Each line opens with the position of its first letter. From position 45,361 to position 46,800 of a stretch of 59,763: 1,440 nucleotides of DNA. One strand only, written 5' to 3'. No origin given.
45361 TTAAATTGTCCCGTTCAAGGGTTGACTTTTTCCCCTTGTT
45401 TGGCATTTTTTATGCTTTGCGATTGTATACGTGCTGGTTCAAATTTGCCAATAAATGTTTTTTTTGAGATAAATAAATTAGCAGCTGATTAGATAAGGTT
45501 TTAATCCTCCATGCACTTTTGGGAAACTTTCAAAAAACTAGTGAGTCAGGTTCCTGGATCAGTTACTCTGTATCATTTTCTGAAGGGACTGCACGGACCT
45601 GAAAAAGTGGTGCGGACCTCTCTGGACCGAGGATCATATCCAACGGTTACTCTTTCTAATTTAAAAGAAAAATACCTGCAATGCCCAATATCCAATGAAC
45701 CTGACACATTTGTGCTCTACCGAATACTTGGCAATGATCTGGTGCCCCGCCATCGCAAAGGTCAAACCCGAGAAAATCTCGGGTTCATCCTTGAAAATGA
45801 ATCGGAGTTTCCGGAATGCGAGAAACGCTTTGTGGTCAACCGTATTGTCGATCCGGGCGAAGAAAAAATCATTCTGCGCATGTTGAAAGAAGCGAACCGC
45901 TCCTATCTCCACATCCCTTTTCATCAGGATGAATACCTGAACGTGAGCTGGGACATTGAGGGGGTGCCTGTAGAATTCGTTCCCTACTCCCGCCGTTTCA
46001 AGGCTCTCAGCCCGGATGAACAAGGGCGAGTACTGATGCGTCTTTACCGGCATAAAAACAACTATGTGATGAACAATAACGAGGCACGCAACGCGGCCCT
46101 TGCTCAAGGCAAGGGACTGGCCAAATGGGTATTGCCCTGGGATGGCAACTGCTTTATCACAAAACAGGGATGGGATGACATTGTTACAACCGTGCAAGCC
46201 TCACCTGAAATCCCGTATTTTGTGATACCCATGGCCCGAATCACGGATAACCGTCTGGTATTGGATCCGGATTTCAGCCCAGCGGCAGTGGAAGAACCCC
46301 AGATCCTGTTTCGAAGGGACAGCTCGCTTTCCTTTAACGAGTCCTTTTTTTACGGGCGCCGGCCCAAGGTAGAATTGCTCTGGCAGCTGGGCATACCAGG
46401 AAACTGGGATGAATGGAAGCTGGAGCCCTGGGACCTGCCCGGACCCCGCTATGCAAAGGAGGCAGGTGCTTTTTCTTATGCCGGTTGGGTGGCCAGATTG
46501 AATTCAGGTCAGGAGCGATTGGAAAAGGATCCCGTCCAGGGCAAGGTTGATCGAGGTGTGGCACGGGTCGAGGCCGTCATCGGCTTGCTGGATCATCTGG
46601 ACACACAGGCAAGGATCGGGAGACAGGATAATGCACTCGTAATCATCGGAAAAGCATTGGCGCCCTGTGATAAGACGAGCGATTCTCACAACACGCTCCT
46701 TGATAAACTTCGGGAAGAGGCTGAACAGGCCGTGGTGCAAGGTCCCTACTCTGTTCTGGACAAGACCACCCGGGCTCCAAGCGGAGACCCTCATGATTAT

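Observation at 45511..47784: Unknown B domain + alginate-lyase-fold module present twice: standalone here, and embedded in the giant ORF at 37315-39405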

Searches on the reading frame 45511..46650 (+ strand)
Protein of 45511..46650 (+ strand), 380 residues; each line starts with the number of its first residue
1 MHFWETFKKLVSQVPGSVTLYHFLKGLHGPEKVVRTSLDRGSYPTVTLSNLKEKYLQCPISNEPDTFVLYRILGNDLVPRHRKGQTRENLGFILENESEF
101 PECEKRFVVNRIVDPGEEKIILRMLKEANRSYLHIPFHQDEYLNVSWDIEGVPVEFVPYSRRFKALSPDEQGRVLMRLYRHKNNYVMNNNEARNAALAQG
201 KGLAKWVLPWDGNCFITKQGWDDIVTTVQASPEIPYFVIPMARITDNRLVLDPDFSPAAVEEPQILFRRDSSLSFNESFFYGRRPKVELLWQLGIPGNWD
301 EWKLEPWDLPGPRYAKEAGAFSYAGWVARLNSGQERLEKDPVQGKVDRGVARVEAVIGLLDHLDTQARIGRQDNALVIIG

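Call 11: find_homologous_proteins(query=window:45511-46650:+)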
Query window:45511-46650:+ (380 aa): 528 proteins with E <= 0.001 among 4186 candidates; the best 120 are listed.
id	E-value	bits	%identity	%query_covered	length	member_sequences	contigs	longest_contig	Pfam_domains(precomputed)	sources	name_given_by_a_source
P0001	3.5e-209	712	81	99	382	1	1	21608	-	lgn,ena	-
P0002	4.6e-160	551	61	100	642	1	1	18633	PF05426.19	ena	-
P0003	2.1e-159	549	63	97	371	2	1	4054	-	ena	-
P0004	3.2e-158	545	64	97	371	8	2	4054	-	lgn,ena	-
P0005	4.2e-156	538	61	96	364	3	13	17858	-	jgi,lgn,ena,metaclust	metaclust:\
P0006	4.1e-152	524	60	96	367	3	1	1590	-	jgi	jgi:hypothetical protein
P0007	1.2e-150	520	60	96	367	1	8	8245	-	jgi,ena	-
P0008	2.0e-149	516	62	96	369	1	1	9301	-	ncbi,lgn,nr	ncbi:MAG: hypothetical protein U9P10_13705 [Thermodesulfobacteriota bacterium]|nr:hypothetical prote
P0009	3.3e-149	515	60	96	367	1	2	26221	-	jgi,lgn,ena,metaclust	metaclust:\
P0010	8.1e-149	514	60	97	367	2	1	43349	-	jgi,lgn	jgi:hypothetical protein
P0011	5.7e-147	508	61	97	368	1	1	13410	-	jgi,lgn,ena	-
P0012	1.5e-145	503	59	96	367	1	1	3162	-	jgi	jgi:hypothetical protein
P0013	1.7e-145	503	60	96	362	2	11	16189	-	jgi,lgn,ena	-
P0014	4.3e-145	501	60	97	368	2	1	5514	-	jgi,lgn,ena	-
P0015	1.0e-138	480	64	87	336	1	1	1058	-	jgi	-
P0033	3.5e-118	413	51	94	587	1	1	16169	-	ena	-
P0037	1.6e-114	401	50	95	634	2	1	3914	-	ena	-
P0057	4.6e-110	386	48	98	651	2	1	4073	-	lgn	-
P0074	7.9e-105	369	51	88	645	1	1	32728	-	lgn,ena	-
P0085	1.6e-101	358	53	83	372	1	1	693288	-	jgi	jgi:hypothetical protein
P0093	4.2e-100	353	52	84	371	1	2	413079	-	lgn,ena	-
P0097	8.3e-100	352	48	95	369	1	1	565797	-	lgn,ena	-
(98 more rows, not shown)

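Call 31: find_encoding_contigs(protein=P0085, flank=10000, max_places=1)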
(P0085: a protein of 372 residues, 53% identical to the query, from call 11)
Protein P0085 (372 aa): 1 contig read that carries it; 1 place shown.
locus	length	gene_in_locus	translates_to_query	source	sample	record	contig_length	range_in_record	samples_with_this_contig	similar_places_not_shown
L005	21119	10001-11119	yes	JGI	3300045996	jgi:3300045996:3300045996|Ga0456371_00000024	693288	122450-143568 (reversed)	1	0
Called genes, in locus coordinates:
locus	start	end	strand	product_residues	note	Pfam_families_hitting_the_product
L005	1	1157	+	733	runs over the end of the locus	PF01973:MptE-like (faint)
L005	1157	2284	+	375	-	PF01501:Glyco_transf_8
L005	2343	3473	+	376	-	-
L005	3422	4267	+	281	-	PF01061:ABC2_membrane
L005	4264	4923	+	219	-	PF00005:ABC_tran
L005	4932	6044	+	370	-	-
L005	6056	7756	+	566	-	PF02563:Poly_export, PF10531:SLBB (weak), PF22461:SLBB_2 (weak)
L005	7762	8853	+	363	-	-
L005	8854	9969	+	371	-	PF00534:Glycos_transf_1, PF13692:Glyco_trans_1_4, PF13524:Glyco_trans_1_2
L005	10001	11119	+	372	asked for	-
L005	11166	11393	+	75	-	-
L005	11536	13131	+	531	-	PF16889:Hepar_II_III_N, PF07940:Hepar_II_III_C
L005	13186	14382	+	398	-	PF00155:Aminotran_1_2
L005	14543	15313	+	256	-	-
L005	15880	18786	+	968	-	PF05345:He_PIG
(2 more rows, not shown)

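Call 38: search_solved_structures(query=A2, max_evalue=10, show_alignments=2)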
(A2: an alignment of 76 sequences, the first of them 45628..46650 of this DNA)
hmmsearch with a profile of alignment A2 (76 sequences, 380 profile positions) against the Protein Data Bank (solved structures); distinct sequences matched with E-value up to 10: 1.
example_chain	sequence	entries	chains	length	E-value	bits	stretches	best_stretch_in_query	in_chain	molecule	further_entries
3dli_A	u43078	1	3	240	0.055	15.7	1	54-147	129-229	methyltransferase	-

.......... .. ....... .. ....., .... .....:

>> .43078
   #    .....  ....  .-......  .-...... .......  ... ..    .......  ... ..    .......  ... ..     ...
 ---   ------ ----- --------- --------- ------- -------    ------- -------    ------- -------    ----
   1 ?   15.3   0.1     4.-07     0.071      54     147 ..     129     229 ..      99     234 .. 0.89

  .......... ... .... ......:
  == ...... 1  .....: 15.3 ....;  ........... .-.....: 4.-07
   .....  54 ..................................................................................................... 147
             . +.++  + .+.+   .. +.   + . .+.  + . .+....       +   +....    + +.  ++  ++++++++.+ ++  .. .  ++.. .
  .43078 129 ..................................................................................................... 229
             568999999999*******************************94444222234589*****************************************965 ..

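Call 43: search_protein_families(library=pfam, proteins=[P0037, P0057, P0074, P0033], max_evalue=0.01)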
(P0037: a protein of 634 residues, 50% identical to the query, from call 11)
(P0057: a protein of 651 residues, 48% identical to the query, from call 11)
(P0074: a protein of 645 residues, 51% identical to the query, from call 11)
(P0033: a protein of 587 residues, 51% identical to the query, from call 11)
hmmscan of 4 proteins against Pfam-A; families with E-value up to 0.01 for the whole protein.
P0037 (634 aa): 0 families

P0057 (651 aa): 0 families

P0074 (645 aa): 0 families

P0033 (587 aa): 0 families

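Call 46: predict_structure(alignment_id=A2)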
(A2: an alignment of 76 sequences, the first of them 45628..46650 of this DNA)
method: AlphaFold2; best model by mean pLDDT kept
length: 341 residues; sequences in the alignment: 76
mean_pLDDT: 95.1   pTM: 0.92
mean pLDDT of the five models: 95.1, 94.8, 93.8, 93.6, 92.9
residues with pLDDT >= 90: 308; 70-90: 25; 50-70: 7; < 50: 1
segments of 3 or more residues with pLDDT < 50: none
pLDDT, mean of each block of 10 residues (from residue 1): 86 97 98 98 98 98 99 98 99 98 97 97 97 97 98 99 99 98 98 98 96 95 97 97 92 95 93 95 98 93 87 97 94 63 40
secondary structure, 60 per line:
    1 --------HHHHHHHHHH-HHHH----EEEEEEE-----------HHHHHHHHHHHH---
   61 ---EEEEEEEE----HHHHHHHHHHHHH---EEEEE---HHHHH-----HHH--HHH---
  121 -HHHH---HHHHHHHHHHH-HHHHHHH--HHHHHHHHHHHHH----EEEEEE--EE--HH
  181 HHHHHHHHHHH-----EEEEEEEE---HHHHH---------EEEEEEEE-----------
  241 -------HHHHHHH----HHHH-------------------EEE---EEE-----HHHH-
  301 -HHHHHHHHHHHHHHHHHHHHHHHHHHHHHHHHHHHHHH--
elements in order: H9-18 H20-23 E28-34 H46-57 E64-71 H76-88 E92-96 H100-104 H122-125 H129-139 H141-147 H150-162 E167-172 H179-191 E197-204 H208-212 E222-229 H248-254 H259-262 E282-284 E288-290 H296-299 H302-339

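Call 48: fold_search(model_id=the predicted structure, library=pdb)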
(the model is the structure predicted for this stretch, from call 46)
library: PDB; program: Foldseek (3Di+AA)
matches with E <= 10: 1204; with E <= 0.001: 10
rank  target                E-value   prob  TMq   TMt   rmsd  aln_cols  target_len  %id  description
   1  8d3z_A                9.2e-05  1.00  0.35  0.31   9.0       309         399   10  Crystal structure of GalS1 in complex with Manganese from Populus trichocarpas (released 2023-03-15)
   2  8d3t_D                2.9e-04  1.00  0.34  0.31   9.2       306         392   10  Crystal structure of GalS1 from Populus trichocarpas (released 2023-03-15)
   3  1qg8                  2.9e-04  0.99  0.32  0.43  10.2       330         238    8  NATIVE (MAGNESIUM-CONTAINING) SPSA FROM BACILLUS SUBTILIS (released 2000-04-21)
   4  8vh7_B                3.1e-04  1.00  0.39  0.26  10.4       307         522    8  Crystal structure of heparosan synthase 2 from Pasteurella multocida at 1.98 A (released 2024-07-24)
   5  8vh7_A                4.2e-04  1.00  0.40  0.28  10.0       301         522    8  Crystal structure of heparosan synthase 2 from Pasteurella multocida at 1.98 A (released 2024-07-24)
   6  8vh8_D                5.3e-04  1.00  0.39  0.27  10.6       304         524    9  Crystal structure of heparosan synthase 2 from Pasteurella multocida at 2.85 A (released 2024-09-04)
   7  8vh8_B                5.3e-04  1.00  0.38  0.26  10.8       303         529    8  Crystal structure of heparosan synthase 2 from Pasteurella multocida at 2.85 A (released 2024-09-04)
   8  8vh8_A                8.2e-04  1.00  0.39  0.27  10.6       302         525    9  Crystal structure of heparosan synthase 2 from Pasteurella multocida at 2.85 A (released 2024-09-04)
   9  1h7q                  8.7e-04  0.98  0.33  0.44  10.5       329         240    9  dTDP-MANGANESE COMPLEX OF SPSA FROM BACILLUS SUBTILIS (released 2001-12-13)
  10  2z86_A                9.8e-04  1.00  0.39  0.25   9.0       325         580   10  Crystal structure of chondroitin polymerase from Escherichia coli strain K4 (K4CP) complexed with UDP-GlcUA and UDP (released 2008-09-16)
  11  1h7l                  1.3e-03  0.97  0.32  0.43  10.7       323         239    9  dTDP-MAGNESIUM COMPLEX OF SPSA FROM BACILLUS SUBTILIS (released 2001-12-13)
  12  7msk_B                1.3e-03  1.00  0.34  0.29   8.5       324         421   11  ThuS glycosin S-glycosyltransferase (released 2022-04-13)
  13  5tz8_A                1.9e-03  1.00  0.33  0.21   6.6       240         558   13  Crystal structure of S. aureus TarS (released 2017-01-04)
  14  6p61_B                2.2e-03  1.00  0.36  0.59   8.3       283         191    8  Structure of a Glycosyltransferase from Leptospira borgpetersenii serovar Hardjo-bovis (strain JB197) (released 2019-07-10)
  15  2z87_B                2.2e-03  0.99  0.40  0.25  10.8       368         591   10  Crystal structure of chondroitin polymerase from Escherichia coli strain K4 (K4CP) complexed with UDP-GalNAc and UDP (released 2008-09-16)
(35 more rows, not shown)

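Call 50: search_protein_representatives(alignment_id=A2)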
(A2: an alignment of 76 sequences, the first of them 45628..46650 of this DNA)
Query: 76 sequences, 380 profile positions. Proteins with E-value up to 0.001 (for the whole library): 1457; up to 1e-10: 1272; up to 1e-30: 814. The best 150 are listed.
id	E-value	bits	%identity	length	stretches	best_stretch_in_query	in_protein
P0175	4.7e-270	911.2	-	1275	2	44-373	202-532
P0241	5.7e-223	756.3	-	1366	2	43-372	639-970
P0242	3.8e-163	559.3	-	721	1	27-370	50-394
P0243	3.8e-159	546.2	-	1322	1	34-372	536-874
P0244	8.8e-158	541.7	-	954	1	44-373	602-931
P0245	9.4e-156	535.0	-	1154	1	36-371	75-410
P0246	3.9e-155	533.0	-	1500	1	44-374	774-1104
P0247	2.3e-154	530.5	-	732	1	47-375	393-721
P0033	4.1e-154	529.6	-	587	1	32-368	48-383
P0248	8.7e-154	528.6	-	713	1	37-367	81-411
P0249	1.3e-153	527.9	-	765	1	38-372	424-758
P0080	2.4e-153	527.1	-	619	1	56-373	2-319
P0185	3.6e-152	523.2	-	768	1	7-371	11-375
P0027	2.0e-151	520.8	-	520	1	34-368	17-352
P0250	2.0e-151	520.8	-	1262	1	46-370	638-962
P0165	1.2e-149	514.9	-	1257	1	45-369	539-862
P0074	1.2e-145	501.7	-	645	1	31-373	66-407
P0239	2.2e-143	494.3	-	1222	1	35-375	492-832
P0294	3.5e-140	483.8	-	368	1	40-370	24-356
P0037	1.3e-139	481.9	-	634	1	65-372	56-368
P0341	6.9e-127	440.0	-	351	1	40-367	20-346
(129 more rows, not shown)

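Call 52: search_protein_families(library=pfam, proteins=[window:45628-46650:+, P0085, P0294, P0341], max_evalue=10)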
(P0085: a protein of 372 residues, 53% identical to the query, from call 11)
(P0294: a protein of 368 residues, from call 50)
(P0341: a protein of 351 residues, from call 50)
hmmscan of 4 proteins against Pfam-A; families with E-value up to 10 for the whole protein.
window:45628-46650:+ (341 aa): 0 families

P0085 (372 aa): 0 families

P0294 (368 aa): 0 families

P0341 (351 aa): 0 families

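Call 69: fold_search(model_id=the predicted structure, library=viral)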
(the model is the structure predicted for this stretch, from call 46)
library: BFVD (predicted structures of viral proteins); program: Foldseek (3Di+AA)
matches with E <= 10: 827; with E <= 0.001: 18
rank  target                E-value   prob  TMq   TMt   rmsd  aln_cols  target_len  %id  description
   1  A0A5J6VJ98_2          4.5e-15  1.00  0.61  0.27   5.2       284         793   27  Glycosyltransferase family 2 [Megaviridae environmental sample]
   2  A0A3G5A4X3            1.4e-05  1.00  0.38  0.27  10.8       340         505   10  Glycosyltransferase 2-like domain-containing protein [Homavirus sp.]
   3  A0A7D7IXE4            1.7e-05  1.00  0.38  0.45   7.5       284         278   12  (no name in the UniProt tables at hand)
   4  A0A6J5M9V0            4.4e-05  1.00  0.40  0.22  10.1       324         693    9  Glyco_tranf_GTA_type domain containing protein [uncultured Caudovirales phage]
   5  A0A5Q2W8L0            1.3e-04  1.00  0.35  0.47   9.0       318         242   11  (no name in the UniProt tables at hand)
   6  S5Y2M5                2.0e-04  1.00  0.32  0.45  11.7       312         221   10  (no name in the UniProt tables at hand)
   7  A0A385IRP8            2.0e-04  0.99  0.30  0.29  10.3       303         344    8  (no name in the UniProt tables at hand)
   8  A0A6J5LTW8            2.6e-04  1.00  0.34  0.40  13.2       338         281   12  Uncharacterized protein [uncultured Caudovirales phage]
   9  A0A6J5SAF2            2.9e-04  1.00  0.38  0.30   9.7       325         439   11  Glyco_tranf_GTA_type domain containing protein [uncultured Caudovirales phage]
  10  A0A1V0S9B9            5.0e-04  0.99  0.39  0.20  11.3       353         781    9  Glycosyltransferase and methyltransferase domain protein [Catovirus CTV1]
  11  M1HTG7                5.6e-04  0.99  0.37  0.26  12.4       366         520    8  (no name in the UniProt tables at hand)
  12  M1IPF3                6.0e-04  0.99  0.36  0.34  12.0       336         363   12  (no name in the UniProt tables at hand)
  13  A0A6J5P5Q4            7.6e-04  0.99  0.34  0.44  13.7       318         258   11  Glyco_tranf_GTA_type domain containing protein [uncultured Caudovirales phage]
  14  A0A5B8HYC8            7.6e-04  0.98  0.38  0.39  10.8       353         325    8  Uncharacterized protein [Mimiviridae sp. ChoanoV1]
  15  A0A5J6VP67            8.6e-04  0.99  0.37  0.15  10.2       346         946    9  Uncharacterized protein [Megaviridae environmental sample]
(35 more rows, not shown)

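Call 84: find_encoding_contigs(protein=P0097, flank=8000, max_places=1)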
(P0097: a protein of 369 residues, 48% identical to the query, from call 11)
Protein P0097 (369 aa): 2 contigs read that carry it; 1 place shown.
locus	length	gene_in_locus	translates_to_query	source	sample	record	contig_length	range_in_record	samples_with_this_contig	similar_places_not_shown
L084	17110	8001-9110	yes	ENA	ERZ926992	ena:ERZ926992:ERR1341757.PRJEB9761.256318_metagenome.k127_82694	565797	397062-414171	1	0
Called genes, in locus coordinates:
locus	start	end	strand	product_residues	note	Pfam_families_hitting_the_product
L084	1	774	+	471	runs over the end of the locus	PF00005:ABC_tran, PF13181:TPR_8 (faint), PF13428:TPR_14 (faint), PF07719:TPR_2 (faint), PF13431:TPR_17 (faint), PF13371:TPR_9 (weak)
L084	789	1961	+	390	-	-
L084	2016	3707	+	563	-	PF02563:Poly_export, PF22461:SLBB_2 (faint), PF10531:SLBB (weak)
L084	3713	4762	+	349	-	PF00535:Glycos_transf_2, PF10111:Glyco_tranf_2_2, PF13641:Glyco_tranf_2_3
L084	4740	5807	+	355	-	PF13439:Glyco_transf_4 (weak), PF00534:Glycos_transf_1, PF13692:Glyco_trans_1_4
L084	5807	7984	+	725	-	PF00534:Glycos_transf_1, PF13692:Glyco_trans_1_4, PF13524:Glyco_trans_1_2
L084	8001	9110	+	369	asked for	-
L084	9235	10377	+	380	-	PF06925:MGDG_synth (faint)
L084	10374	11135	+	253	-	-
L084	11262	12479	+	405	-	PF00202:Aminotran_3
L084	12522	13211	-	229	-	PF00005:ABC_tran, PF02463:SMC_N (faint), PF13304:AAA_21 (faint)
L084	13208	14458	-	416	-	PF12704:MacB_PCD, PF02687:FtsX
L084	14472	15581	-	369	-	PF25917:BSH_RND (weak), PF25967:RND-MFP_C (faint), PF25954:Beta-barrel_RND_2, PF25989:YknX_C (weak)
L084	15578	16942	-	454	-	PF02321:OEP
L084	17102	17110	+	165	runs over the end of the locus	-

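Call 85: find_encoding_contigs(protein=P0093, flank=8000, max_places=1)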
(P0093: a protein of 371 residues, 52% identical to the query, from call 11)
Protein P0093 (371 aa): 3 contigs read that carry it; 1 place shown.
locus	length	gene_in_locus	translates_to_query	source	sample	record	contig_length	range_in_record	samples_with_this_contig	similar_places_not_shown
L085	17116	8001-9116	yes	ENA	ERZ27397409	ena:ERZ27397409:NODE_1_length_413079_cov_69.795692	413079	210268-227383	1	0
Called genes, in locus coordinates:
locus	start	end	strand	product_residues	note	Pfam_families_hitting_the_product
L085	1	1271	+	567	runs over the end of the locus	PF02563:Poly_export, PF10531:SLBB (faint), PF22461:SLBB_2 (faint)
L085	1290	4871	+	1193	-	PF05426:Alginate_lyase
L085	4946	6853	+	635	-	PF12708:Pect-lyase_RHGA_epim, PF16315:DUF4955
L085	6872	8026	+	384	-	PF00534:Glycos_transf_1, PF13692:Glyco_trans_1_4, PF13524:Glyco_trans_1_2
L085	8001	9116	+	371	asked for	-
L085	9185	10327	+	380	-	PF06925:MGDG_synth (weak)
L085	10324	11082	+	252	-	-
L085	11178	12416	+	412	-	PF00202:Aminotran_3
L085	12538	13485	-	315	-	PF01797:Y1_Tnp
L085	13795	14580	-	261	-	-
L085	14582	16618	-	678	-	-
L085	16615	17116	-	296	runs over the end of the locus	PF13646:HEAT_2 (weak)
